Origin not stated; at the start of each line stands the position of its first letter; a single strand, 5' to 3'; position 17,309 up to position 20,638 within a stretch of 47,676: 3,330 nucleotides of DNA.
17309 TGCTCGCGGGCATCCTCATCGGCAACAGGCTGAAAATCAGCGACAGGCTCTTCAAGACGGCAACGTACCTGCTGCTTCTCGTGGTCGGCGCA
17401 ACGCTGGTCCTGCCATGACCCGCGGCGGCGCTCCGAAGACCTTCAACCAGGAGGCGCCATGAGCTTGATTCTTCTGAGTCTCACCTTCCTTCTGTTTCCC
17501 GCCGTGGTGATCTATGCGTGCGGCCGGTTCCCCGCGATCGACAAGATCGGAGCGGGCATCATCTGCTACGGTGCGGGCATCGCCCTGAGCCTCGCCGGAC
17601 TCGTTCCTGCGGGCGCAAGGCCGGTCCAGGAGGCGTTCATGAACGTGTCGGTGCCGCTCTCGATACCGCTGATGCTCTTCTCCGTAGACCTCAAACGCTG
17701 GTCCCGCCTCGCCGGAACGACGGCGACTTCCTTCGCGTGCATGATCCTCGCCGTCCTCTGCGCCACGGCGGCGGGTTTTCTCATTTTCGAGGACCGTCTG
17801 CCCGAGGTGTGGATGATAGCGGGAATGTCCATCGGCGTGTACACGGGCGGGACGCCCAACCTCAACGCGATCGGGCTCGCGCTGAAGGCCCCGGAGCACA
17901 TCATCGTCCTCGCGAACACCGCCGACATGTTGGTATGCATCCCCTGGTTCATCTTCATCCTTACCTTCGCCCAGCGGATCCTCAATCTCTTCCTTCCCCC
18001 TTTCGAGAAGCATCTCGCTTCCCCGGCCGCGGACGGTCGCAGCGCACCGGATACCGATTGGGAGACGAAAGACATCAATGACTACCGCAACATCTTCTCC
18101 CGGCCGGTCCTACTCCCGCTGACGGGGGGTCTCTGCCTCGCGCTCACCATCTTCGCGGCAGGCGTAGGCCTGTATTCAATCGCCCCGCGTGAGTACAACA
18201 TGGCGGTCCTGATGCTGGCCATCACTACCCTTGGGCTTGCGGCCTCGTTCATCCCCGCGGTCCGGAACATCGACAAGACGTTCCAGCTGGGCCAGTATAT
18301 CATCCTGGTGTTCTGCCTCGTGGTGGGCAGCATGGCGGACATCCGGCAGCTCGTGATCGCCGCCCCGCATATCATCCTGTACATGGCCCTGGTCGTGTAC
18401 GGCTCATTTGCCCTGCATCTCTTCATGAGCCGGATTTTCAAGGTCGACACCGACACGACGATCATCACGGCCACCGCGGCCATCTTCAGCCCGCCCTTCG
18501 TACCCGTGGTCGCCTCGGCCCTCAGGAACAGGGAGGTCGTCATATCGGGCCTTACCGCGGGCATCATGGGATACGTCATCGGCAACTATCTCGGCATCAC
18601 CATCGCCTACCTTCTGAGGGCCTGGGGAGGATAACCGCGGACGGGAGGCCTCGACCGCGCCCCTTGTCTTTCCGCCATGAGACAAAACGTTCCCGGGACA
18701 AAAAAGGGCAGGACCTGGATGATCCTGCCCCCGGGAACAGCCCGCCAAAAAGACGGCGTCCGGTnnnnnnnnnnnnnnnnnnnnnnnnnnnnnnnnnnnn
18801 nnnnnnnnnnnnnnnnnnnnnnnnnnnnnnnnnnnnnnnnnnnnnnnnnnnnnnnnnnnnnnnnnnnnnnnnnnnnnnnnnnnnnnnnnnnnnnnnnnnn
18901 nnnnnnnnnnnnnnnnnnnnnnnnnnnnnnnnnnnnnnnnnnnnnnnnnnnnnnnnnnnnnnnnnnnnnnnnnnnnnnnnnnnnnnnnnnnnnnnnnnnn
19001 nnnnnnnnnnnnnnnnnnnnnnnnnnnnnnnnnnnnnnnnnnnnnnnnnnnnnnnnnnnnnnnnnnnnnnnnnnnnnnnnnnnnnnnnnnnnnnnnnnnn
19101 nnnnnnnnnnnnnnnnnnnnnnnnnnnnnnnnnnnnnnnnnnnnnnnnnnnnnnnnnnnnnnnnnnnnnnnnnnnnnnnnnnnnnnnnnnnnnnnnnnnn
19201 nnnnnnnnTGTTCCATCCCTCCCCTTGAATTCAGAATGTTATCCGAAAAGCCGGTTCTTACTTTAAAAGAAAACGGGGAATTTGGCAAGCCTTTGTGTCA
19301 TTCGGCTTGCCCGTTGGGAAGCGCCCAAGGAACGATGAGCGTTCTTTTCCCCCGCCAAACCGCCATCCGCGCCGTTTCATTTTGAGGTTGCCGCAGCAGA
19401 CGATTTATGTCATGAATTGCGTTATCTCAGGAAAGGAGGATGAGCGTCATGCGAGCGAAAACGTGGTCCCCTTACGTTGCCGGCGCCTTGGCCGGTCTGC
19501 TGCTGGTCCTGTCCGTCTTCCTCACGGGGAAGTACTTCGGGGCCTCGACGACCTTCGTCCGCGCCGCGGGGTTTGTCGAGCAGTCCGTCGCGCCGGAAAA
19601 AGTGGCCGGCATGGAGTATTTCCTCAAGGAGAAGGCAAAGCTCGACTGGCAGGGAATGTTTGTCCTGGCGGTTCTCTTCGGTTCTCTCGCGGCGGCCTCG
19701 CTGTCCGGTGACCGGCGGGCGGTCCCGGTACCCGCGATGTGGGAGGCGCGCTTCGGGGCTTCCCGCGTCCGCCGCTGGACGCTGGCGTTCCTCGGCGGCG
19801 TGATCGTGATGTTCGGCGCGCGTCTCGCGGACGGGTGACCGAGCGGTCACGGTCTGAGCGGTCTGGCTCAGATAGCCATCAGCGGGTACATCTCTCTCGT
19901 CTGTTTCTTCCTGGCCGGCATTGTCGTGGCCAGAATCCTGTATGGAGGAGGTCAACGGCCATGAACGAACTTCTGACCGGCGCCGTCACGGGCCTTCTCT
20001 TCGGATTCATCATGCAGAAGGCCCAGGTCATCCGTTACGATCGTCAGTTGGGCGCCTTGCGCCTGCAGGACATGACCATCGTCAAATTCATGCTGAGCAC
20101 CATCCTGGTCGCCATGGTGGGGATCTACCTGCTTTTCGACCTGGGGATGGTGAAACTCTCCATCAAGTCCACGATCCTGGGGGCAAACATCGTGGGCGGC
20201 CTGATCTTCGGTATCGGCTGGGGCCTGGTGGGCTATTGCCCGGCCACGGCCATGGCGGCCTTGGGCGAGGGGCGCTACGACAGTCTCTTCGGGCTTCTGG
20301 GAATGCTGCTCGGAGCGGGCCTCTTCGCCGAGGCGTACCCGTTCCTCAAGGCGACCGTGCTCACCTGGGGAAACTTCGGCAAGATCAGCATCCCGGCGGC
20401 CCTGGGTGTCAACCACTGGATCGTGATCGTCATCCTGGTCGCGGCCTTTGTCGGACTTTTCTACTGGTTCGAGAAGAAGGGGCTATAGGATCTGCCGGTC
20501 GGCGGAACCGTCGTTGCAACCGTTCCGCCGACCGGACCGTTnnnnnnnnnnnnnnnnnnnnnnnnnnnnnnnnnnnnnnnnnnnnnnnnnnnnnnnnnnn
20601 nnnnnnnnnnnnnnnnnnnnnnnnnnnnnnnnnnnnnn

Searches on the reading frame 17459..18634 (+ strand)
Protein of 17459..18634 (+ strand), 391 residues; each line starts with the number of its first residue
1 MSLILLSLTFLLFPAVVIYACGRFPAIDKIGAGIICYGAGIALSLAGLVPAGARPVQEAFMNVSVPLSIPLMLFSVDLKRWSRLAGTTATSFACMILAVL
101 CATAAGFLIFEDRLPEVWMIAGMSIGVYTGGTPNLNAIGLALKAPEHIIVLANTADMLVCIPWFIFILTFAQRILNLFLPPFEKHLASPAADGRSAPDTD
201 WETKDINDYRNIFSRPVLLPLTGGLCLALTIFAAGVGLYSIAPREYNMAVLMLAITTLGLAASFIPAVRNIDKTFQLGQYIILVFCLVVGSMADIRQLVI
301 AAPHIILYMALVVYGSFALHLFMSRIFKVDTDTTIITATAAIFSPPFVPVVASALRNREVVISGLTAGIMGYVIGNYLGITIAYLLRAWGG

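Call 7: search_protein_families(library=pfam, proteins=[window:17459-18634:+])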
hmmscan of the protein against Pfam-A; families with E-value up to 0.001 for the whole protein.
window:17459-18634:+ (391 aa): 1 family
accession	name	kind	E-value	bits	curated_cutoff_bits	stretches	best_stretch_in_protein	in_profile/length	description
PF05684.17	DUF819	-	5.5e-39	134.7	27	1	29-387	24-377/379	Protein of unknown function (DUF819)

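Call 71: search_protein_families(library=ncbifam, proteins=[window:17459-18634:+], max_evalue=1e-10)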
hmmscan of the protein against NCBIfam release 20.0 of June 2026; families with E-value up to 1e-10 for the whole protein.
window:17459-18634:+ (391 aa): 0 families

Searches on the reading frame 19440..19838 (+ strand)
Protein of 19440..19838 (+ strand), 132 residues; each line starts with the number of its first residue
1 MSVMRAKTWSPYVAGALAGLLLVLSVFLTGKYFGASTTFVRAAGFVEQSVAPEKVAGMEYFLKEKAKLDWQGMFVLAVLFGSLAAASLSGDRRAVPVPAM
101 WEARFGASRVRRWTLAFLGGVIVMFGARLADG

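Call 41: search_protein_families(library=pfam, proteins=[window:19440-19838:+], max_evalue=0.00001)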
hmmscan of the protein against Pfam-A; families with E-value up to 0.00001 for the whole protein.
window:19440-19838:+ (132 aa): 1 family
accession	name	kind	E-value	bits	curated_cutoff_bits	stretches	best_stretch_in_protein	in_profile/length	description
PF04143.19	Sulf_transp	-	7.9e-11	42.5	27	1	5-132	173-280/310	Sulphur transport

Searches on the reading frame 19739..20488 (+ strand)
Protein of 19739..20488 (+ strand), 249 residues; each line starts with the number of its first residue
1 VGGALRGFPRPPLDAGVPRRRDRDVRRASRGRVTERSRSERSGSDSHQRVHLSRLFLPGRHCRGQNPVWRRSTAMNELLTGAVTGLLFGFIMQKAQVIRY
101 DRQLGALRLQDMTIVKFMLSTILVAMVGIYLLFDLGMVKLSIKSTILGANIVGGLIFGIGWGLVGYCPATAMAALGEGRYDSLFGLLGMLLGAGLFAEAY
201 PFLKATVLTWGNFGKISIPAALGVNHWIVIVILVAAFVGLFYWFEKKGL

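Call 7: search_protein_families(library=pfam, proteins=[window:19739-20488:+])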
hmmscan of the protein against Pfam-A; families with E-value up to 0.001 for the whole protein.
window:19739-20488:+ (249 aa): 2 families
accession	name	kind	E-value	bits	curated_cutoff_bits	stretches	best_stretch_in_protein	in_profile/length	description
PF04143.19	Sulf_transp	-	5.7e-16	59.4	27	1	110-243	17-150/310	Sulphur transport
PF20398.3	DUF6691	-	1.1e-07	32.7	27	1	79-196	4-130/142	Family of unknown function (DUF6691)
